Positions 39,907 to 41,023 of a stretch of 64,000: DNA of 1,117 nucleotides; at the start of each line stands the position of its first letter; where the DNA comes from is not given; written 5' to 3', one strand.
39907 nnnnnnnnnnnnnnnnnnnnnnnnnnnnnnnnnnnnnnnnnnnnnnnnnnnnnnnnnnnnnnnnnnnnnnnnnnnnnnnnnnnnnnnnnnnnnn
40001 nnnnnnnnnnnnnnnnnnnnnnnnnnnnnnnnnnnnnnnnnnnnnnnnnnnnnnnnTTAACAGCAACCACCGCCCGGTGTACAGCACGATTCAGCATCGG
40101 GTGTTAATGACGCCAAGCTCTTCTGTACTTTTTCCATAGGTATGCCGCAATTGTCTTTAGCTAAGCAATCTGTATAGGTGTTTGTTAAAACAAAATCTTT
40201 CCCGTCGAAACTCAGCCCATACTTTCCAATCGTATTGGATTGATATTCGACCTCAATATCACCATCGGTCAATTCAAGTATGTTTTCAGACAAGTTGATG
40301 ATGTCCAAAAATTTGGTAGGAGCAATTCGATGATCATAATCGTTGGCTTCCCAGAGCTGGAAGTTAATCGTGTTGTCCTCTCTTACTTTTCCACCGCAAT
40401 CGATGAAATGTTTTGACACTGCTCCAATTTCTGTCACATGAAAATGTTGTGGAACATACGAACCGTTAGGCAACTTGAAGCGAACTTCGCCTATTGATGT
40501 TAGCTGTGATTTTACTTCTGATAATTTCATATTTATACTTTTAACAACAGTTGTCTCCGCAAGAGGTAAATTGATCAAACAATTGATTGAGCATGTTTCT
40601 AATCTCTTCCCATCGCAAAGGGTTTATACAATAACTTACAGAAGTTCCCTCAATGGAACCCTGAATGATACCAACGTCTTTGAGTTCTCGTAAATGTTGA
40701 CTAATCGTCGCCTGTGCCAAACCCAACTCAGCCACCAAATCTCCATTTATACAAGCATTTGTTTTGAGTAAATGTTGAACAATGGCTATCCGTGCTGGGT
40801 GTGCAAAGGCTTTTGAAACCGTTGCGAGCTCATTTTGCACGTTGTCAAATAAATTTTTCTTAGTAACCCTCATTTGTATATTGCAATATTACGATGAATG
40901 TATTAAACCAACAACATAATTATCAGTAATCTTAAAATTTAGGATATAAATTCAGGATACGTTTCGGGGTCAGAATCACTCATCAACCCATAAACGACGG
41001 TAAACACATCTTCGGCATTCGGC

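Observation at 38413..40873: Arsenic operon with non-canonical As(III)-sensing and handling cysteines: ArsR with C-terminal CGDNCC, a DUF6428-like protein ending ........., and an ArsC-like LMW-PTP with an N-terminal extension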

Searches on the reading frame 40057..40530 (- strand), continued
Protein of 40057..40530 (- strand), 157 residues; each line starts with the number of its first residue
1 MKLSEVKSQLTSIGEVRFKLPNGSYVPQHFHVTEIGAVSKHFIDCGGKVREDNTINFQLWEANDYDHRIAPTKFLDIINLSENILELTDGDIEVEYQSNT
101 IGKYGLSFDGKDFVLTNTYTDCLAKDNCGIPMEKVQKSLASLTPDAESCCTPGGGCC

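Call 48: find_encoding_contigs(protein=window:40057-40530:-, flank=8000, max_places=4)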
Protein window:40057-40530:- (157 aa): 24 contigs read that carry it; 3 places shown.
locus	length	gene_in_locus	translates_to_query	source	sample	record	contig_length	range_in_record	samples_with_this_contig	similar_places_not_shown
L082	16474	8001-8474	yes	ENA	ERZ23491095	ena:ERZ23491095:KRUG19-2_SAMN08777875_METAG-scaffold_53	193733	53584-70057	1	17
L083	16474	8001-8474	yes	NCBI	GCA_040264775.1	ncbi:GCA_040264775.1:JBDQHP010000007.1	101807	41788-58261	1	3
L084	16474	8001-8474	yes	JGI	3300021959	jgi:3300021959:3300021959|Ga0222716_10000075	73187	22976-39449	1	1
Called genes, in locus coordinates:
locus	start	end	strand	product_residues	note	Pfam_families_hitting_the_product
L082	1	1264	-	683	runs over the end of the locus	-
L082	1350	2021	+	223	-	PF04263:TPK_catalytic, PF04265:TPK_B1_binding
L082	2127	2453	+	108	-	PF03551:PadR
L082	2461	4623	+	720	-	PF04024:PspC, PF22571:LiaI-LiaF-TM_PspC, PF22744:Toast-rack_PspC-Cterm, PF10988:DUF2807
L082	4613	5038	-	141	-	PF04134:DCC1-like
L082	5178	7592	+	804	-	PF00676:E1_dh, PF02779:Transket_pyr, PF02780:Transketolase_C, PF17147:PFOR_II (weak)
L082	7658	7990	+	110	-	PF01022:HTH_5, PF12840:HTH_20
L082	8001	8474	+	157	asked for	PF20001:DUF6428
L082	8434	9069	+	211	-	-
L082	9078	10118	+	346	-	PF01758:SBF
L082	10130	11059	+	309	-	PF01112:Asparaginase_2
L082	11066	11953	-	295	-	PF03575:Peptidase_S51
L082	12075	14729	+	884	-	PF18921:Cyanophycin_syn, PF02655:ATP-grasp_3 (faint), PF08443:RimK, PF02222:ATP-grasp (weak), PF08245:Mur_ligase_M, PF02875:Mur_ligase_C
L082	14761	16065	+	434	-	PF00875:DNA_photolyase, PF03441:FAD_binding_7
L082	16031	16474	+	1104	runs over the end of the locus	PF15902:Sortilin-Vps10 (weak), PF13088:BNR_2, PF15902:Sortilin-Vps10, PF20009:GEVED, PF18962:Por_Secre_tail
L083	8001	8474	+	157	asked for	PF20001:DUF6428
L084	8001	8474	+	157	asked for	PF20001:DUF6428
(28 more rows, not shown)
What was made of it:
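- Checked: Public gene calls use an upstream ATG (211 aa) that overlaps DUF6428 by 41 nt (call 48).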

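Call 49: find_encoding_contigs(protein=P0382, flank=5000, max_places=3)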
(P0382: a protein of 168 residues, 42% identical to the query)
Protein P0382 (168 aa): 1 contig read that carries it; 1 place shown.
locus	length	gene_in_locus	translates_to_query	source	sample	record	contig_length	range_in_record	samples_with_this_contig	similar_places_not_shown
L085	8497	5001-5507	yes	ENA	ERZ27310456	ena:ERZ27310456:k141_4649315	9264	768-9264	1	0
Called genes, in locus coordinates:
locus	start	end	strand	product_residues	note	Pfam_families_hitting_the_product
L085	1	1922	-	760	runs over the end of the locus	PF00141:peroxidase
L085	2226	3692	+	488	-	PF02056:Glyco_hydro_4, PF11975:Glyco_hydro_4C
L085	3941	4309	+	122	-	PF01022:HTH_5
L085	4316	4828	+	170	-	PF01451:LMWPc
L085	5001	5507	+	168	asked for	PF20001:DUF6428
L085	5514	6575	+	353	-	PF01758:SBF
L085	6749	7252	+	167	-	PF13302:Acetyltransf_3, PF00583:Acetyltransf_1, PF13420:Acetyltransf_4 (weak), PF13508:Acetyltransf_7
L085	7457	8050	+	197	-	PF00702:Hydrolase, PF12710:HAD, PF13419:HAD_2, PF13242:Hydrolase_like (weak)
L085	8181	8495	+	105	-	?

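Call 50: find_encoding_contigs(protein=P0350, flank=5000, max_places=3)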
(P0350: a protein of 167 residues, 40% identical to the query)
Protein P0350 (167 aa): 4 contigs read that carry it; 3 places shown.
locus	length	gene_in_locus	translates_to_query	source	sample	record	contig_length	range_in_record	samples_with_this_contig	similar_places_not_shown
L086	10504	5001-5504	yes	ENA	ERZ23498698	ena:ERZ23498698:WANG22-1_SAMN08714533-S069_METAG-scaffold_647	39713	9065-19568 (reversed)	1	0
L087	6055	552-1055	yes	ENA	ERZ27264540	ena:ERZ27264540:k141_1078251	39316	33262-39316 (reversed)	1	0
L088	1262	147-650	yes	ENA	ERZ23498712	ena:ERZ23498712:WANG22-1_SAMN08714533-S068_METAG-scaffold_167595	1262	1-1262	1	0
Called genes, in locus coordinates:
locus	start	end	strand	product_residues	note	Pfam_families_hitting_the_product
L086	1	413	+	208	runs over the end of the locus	PF00440:TetR_N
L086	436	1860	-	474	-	PF00034:Cytochrom_C (faint), PF13442:Cytochrome_CBB3 (faint), PF21419:RoxA-like_Cyt-c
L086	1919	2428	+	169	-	PF00583:Acetyltransf_1, PF13673:Acetyltransf_10 (weak), PF13508:Acetyltransf_7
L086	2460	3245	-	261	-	PF14302:DUF4377, PF03724:META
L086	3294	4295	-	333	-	PF13622:4HBT_3, PF20789:4HBT_3C, PF02551:Acyl_CoA_thio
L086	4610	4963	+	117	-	PF01022:HTH_5, PF12802:MarR_2 (weak), PF12840:HTH_20, PF13412:HTH_24 (weak)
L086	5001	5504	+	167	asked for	PF20001:DUF6428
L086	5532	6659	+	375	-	PF00578:AhpC-TSA (weak), PF13905:Thioredoxin_8 (weak)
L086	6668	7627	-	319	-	PF03060:NMO, PF01070:FMN_dh (weak)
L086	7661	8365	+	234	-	PF04299:FMN_bind_2, PF12900:Pyridox_ox_2 (weak)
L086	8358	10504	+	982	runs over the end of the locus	PF01565:FAD_binding_4, PF02913:FAD-oxidase_C, PF13183:Fer4_8, PF13534:Fer4_17 (weak)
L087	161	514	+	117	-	PF01022:HTH_5, PF12802:MarR_2 (weak), PF12840:HTH_20, PF13412:HTH_24 (weak)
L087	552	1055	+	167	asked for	PF20001:DUF6428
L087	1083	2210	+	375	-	PF00578:AhpC-TSA (faint), PF13905:Thioredoxin_8 (weak)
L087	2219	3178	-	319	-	PF03060:NMO, PF01070:FMN_dh (weak)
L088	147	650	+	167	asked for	PF20001:DUF6428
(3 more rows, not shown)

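Call 51: find_encoding_contigs(protein=P0372, flank=5000, max_places=2)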
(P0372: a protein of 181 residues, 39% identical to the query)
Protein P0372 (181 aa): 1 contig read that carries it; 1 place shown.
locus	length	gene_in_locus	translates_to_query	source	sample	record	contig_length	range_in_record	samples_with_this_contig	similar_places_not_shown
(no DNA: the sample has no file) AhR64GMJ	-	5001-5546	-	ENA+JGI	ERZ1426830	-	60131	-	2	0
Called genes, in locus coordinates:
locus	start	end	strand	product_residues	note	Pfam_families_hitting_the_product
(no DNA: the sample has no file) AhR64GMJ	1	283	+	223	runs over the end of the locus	PF03420:Peptidase_S77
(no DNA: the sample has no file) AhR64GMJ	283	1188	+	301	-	-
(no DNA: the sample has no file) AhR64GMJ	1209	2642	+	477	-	PF07068:Gp23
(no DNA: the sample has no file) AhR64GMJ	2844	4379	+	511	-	PF00583:Acetyltransf_1 (weak), PF25680:Mom, PF13508:Acetyltransf_7 (faint), PF08722:Tn7_TnsA-like_N (weak)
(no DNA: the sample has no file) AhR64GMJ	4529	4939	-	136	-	-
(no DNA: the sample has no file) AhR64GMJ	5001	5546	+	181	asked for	PF20001:DUF6428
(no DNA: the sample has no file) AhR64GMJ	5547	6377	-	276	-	PF13748:ABC_membrane_3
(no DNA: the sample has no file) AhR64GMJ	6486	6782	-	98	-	-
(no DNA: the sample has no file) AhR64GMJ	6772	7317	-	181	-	PF12850:Metallophos_2 (weak)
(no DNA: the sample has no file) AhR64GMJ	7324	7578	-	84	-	-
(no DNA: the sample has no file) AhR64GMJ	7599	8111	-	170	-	-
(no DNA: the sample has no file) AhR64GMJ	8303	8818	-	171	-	-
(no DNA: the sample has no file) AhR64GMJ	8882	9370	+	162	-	PF01618:MotA_ExbB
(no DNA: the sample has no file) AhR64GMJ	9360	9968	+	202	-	-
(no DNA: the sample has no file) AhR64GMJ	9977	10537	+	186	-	-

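Call 52: find_encoding_contigs(protein=P0335, flank=5000, max_places=2)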
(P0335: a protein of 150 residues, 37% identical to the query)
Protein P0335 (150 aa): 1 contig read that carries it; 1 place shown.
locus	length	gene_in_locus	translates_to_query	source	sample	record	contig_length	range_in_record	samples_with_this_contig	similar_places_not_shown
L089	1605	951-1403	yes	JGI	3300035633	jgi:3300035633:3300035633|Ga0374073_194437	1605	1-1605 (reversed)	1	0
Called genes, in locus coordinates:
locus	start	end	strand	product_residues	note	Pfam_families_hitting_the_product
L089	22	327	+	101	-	PF04977:DivIC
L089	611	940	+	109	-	PF12840:HTH_20 (weak), PF01022:HTH_5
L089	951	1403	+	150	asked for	PF20001:DUF6428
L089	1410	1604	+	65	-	?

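Call 53: find_encoding_contigs(protein=P0359, flank=5000, max_places=2)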
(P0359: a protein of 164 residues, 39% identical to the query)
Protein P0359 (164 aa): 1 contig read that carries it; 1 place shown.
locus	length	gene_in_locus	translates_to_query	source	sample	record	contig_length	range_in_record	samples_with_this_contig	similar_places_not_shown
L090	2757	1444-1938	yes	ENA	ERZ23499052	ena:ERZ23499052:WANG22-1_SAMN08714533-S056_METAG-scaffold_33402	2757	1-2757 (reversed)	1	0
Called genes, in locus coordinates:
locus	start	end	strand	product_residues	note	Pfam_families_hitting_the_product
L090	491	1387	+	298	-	PF08447:PAS_3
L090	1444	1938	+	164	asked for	PF20001:DUF6428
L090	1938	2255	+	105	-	PF25213:HVO_A0261_N (weak), PF12840:HTH_20, PF01022:HTH_5, PF12802:MarR_2 (weak)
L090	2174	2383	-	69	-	-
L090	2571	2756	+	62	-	?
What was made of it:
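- More distant DUF6428 members are again next to ArsR, LMW-PTP or Acr3 (calls 49, 50, 52, 53).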

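Call 70: search_protein_families(library=pfam, proteins=[window:40057-40530:-], max_evalue=10)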
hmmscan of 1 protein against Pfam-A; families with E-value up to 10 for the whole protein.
window:40057-40530:- (157 aa): 1 family
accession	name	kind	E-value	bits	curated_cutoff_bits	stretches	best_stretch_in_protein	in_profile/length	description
PF20001.5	DUF6428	-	9.9e-63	211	28.7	1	3-157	1-155/155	Family of unknown function (DUF6428)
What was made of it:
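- Tried and rejected: Pfam at E up to 10 (call 70);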

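Call 71: search_protein_families(library=phrogs, proteins=[window:40057-40530:-, P0372], max_evalue=0.01)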
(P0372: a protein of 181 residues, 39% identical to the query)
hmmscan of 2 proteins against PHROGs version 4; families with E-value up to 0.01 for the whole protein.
window:40057-40530:- (157 aa): 0 families

P0372 (181 aa): 0 families
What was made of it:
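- Tried and rejected: PHROGs (call 71).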

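Call 72: find_related_loci(query=A3, collection=viral_contigs, flank=5000)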
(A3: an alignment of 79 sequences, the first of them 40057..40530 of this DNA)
Query A3 (157 aa) in viral_contigs; peptide patterns used: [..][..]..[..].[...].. (x = any residue, [..] = any of these).
57 stretches matched a pattern; 39 encode a relative of the query (tblastn E <= 1e-3); 39 distinct loci.
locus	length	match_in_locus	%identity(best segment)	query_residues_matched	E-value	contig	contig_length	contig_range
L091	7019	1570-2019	60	1-157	1e-61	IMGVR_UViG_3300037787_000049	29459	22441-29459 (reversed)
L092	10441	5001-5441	48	1-157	4e-51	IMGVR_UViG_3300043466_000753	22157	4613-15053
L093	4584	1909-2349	48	1-157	1e-49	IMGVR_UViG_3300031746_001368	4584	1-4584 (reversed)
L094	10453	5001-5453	50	1-157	2e-47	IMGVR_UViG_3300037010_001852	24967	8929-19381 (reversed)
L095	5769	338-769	45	4-157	5e-47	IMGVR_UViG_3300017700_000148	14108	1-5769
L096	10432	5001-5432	45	4-157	5e-47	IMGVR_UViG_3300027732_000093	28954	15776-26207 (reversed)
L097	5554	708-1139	45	4-157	5e-47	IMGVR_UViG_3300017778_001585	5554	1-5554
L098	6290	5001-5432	45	4-157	5e-47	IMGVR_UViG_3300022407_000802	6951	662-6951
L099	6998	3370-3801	45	4-157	5e-47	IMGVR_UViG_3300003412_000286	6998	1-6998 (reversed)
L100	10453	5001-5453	48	1-157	3e-47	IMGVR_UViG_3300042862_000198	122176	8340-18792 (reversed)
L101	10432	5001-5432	45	4-157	5e-47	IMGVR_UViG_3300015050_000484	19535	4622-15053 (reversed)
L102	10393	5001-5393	52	1-132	4e-42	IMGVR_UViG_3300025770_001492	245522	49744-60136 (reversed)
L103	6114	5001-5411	42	1-130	3e-29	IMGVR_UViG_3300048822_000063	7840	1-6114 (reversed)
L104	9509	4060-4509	39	1-157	1e-27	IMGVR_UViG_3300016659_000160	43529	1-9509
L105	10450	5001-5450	38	1-157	2e-27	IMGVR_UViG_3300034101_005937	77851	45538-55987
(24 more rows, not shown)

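Call 76: search_protein_families(library=pfam, alignment_id=A8, max_evalue=0.00001)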
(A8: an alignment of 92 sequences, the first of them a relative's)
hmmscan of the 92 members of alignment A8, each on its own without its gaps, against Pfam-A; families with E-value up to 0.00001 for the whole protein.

A. member 1, L092:2478-3092:+ (205 aa): 0 families

B. families by the number of members that match (of 92 scanned): 39 families (the first 25 are shown)
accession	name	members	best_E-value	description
PF07068.17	Gp23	2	1.6e-87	Major capsid protein Gp23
PF00145.23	DNA_methylase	2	1.4e-61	C-5 cytosine-specific DNA methylase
PF02562.22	PhoH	2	4.8e-61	PhoH-like protein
PF18143.6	HAD_SAK_2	2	1.3e-26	HAD domain in Swiss Army Knife RNA repair proteins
PF00535.33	Glycos_transf_2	2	6.3e-21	Glycosyl transferase family 2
PF01467.32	CTP_transf_like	2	1.9e-19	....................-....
PF01755.23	Glyco_transf_25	2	5.2e-13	Glycosyltransferase family 25 (LPS biosynthesis protein)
PF00656.27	Peptidase_C14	2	5.2e-10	Caspase domain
PF03738.19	GSP_synth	1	7.3e-146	Glutathionylspermidine synthase preATP-grasp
PF00303.24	Thymidylat_synt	1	4.2e-72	Thymidylate synthase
PF01259.24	SAICAR_synt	1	8.2e-67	SAICAR synthetase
PF00557.29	Peptidase_M24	1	2e-50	Metallopeptidase family M24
PF08719.17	NADAR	1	2.7e-32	NADAR domain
PF17338.8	GP88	1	1.6e-29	Gene product 88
PF02861.25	Clp_N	1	2.7e-28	Clp amino terminal domain, pathogenicity island component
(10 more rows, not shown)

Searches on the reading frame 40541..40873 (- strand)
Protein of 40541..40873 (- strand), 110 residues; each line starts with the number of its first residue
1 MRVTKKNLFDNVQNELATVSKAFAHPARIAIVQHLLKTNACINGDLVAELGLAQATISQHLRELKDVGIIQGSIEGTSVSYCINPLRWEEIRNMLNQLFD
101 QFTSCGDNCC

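Call 3: search_protein_families(library=pfam, proteins=[window:40541-40873:-], max_evalue=0.01)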
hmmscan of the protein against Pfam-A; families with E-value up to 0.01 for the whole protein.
window:40541-40873:- (110 aa): 5 families
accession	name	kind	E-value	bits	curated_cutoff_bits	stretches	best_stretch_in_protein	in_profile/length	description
PF01022.26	HTH_5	-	1.9e-10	40.9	22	1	26-71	2-46/47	Bacterial regulatory protein, arsR family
PF12840.13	HTH_20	-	1.4e-07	31.8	27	1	23-70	1-48/51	Helix-turn-helix domain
PF13412.12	HTH_24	-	0.00036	20.5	21.9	1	29-71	6-48/48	Winged helix-turn-helix DNA-binding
PF25213.1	HVO_A0261_N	-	0.0094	16.3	35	0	25-73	10-57/86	HVO_A0261 N-terminal domain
PF24034.1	DUF7343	-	0.0098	16.2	27.6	0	45-72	23-50/62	Domain of unknown function (DUF7343)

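Call 4: search_protein_families(library=ncbifam, proteins=[window:40541-40873:-], max_evalue=0.01)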
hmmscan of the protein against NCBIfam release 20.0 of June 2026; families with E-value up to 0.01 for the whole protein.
window:40541-40873:- (110 aa): 12 families
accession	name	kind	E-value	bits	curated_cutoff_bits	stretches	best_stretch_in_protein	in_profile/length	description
NF033788.1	HTH_metalloreg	subfamily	6.7e-18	64.3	55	1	17-90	2-75/77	metalloregulator ArsR/SmtB family transcription factor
NF041413.1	ArsR_Rv2640c_fam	equivalog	1.2e-12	48.2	155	1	9-95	25-113/118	Rv2640c family ArsR-like transcriptional regulator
NF033789.1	repress_SdpR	subfamily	1.7e-10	40.6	100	1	21-95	3-76/79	autorepressor SdpR family transcription factor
NF047906.1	CdPbTransRegCmtR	equivalog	8.7e-10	38.4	150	1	13-84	8-78/104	Cd(II)/Pb(II)-sensing metalloregulatory transcriptional regulator CmtR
NF052532.1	TransRegPagRBaca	equivalog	2.1e-09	37.4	170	1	11-96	12-96/99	transcriptional repressor PagR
NF040642.1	sulf_sens_BigR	equivalog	1.3e-08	34.8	155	1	13-100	7-90/95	sulfite-sensing transcriptional repressor BigR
NF045707.1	Dbac_1936_reg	equivalog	1.4e-07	31.4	115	1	14-99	5-89/99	ArsR/SmtB-type metalloregulator TsoR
NF053755.1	MsvR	equivalog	2.5e-06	27.4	220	1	22-73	9-59/236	transcriptional factor MsvR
NF053606.1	Sta1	subfamily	0.00052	20.1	80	1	29-96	23-94/100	Sta1 family transcriptional regulator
NF007528.0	PRK10141.1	subfamily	0.00088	19.1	97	1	20-85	10-75/117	metalloregulator ArsR/SmtB family transcription factor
NF040939.2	trans_reg_lrs14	equivalog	0.0026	17.8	90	1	29-71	24-67/103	Lrs14 family HTH-type transcriptional regulator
NF041396.1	TranRegLrp_Halo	equivalog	0.0057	16.5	190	1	32-72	11-51/149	HTH-type transcriptional regulator Lrp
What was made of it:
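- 40541..40873 (-): arsR: ArArsR-type ArsR/SmtB repressor, 110 aa. A natural variant with Cys41, Asn43, Ser80, Cys82 and a tail holding Cys105, Cys109 and Cys110. PF01022 and NF033788 (calls 3, 4).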

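Call 36: search_solved_structures(query=window:40541-40873:-, max_evalue=0.001, show_alignments=3)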
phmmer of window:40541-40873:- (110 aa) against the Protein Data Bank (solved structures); distinct sequences matched with E-value up to 0.001: 15.
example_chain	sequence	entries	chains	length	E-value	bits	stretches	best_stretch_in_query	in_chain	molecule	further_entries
2jsc_A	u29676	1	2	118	1.7e-07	34.9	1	13-84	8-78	Transcriptional regulator Rv1994c/MT2050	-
2zkz_A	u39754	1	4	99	4.5e-07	33.5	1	17-97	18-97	Transcriptional repressor pagR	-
8qkf_A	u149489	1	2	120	5.6e-07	33.2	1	18-82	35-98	ArsR family transcriptional regulator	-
3pqj_A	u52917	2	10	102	1.5e-06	31.9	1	10-99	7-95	Biofilm growth-associated repressor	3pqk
6jmi_A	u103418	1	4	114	1.1e-05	29.1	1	19-84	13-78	Uncharacterized HTH-type transcriptional regulator Rv0081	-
5znx_A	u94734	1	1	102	2e-05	28.3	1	7-99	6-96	Transcriptional activator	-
3cuo_A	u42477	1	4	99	2.2e-05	28.1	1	15-84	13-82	Uncharacterized HTH-type transcriptional regulator ygaV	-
3jth_A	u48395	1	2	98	2.8e-05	27.8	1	7-99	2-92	Transcription activator HlyU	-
2lkp_A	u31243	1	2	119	4.1e-05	27.3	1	14-84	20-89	HTH-type transcriptional regulator NmtR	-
4k2e_A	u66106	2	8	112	4.7e-05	27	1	17-101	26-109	Transcriptional activator HlyU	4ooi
6j0e_A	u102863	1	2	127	5.4e-05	26.9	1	15-95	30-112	Arsenic responsive repressor ArsR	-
13ct_A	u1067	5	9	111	7.1e-05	26.5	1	18-103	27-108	Transcriptional regulator, ArsR family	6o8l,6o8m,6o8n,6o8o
6o8k_A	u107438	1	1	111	7.1e-05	26.5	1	18-103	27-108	Transcriptional regulator, ArsR family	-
4omy_A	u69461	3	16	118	0.00013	25.7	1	19-103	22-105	NolR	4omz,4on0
1r1t_A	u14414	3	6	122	0.00037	24.2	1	12-83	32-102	Transcriptional repressor smtB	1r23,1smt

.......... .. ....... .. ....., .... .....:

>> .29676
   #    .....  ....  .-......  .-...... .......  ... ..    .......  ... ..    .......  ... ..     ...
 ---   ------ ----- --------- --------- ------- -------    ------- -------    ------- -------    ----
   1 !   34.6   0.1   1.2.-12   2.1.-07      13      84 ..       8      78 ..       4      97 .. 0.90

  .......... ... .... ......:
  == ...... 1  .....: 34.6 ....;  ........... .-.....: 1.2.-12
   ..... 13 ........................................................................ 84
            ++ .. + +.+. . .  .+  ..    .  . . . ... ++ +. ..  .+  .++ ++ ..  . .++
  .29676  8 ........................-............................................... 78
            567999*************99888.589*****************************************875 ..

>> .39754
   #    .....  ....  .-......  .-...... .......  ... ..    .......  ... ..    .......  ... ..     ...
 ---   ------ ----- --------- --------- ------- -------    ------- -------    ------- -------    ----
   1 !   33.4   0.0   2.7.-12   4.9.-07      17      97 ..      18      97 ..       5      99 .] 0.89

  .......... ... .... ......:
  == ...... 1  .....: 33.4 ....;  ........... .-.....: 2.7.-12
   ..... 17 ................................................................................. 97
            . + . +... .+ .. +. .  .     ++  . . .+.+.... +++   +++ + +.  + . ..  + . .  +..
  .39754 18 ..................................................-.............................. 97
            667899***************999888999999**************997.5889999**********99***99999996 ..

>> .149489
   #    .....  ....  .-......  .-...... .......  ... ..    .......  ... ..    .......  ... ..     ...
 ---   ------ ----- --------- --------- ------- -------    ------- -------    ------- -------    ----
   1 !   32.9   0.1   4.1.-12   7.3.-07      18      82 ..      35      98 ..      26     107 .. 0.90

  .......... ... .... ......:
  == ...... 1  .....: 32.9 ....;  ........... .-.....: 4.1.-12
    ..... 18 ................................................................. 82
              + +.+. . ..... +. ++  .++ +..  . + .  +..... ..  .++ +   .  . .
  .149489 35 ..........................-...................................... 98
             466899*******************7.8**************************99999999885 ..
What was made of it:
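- On AfArsR-type ArsR (type 2 site): There was no AfArsR hit at E<=1e-3 (call 36).
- Closest known: AfArsR. Different: AfArsR was not among PDB sequence hits at E<=1e-3 (call 36).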
